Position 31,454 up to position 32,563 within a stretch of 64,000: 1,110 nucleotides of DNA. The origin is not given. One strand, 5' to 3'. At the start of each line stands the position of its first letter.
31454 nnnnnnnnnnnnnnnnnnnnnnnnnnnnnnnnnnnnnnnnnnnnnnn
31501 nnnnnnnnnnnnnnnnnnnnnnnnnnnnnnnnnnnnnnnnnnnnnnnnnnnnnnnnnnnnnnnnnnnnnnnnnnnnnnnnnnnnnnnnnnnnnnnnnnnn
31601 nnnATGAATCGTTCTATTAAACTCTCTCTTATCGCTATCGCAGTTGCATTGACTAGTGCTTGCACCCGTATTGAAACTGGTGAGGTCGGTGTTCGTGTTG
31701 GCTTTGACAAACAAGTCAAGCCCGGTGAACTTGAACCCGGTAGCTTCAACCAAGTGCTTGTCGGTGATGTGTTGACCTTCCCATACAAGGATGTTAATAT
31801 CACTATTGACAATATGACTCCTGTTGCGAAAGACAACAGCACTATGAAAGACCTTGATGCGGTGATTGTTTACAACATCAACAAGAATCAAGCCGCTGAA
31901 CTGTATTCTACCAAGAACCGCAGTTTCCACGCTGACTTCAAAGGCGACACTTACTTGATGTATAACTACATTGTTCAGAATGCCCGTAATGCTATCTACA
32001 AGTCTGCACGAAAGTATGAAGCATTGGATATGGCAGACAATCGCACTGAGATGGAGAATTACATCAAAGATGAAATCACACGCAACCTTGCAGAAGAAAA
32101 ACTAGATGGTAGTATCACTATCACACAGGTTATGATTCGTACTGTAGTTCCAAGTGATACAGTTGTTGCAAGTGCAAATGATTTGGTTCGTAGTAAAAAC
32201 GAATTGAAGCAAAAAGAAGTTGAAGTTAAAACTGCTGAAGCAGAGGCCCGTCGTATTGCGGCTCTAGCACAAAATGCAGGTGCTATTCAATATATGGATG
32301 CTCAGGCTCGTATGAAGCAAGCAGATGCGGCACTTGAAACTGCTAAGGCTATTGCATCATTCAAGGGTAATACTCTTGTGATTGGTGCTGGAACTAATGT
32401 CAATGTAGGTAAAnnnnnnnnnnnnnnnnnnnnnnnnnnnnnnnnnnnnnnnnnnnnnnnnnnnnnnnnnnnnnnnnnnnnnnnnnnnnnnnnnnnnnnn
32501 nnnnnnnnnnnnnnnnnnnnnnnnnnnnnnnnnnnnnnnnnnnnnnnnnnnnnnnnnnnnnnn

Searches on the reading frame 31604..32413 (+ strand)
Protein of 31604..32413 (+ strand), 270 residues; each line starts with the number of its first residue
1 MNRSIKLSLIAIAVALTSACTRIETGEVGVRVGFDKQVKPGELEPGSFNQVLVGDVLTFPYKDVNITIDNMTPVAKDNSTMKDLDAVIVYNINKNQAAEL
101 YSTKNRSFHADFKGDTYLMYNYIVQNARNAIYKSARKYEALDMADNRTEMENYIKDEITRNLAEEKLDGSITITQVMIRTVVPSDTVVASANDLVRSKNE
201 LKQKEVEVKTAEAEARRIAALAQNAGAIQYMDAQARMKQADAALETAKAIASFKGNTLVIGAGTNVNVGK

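Call 14: search_protein_families(library=pfam, proteins=[window:31604-32413:+], max_evalue=0.01)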
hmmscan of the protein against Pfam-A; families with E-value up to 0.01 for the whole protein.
window:31604-32413:+ (270 aa): 1 family
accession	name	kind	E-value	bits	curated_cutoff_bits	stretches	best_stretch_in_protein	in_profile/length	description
PF01145.31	Band_7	-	1.4e-18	68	23.6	1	22-215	2-176/176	SPFH domain / Band 7 family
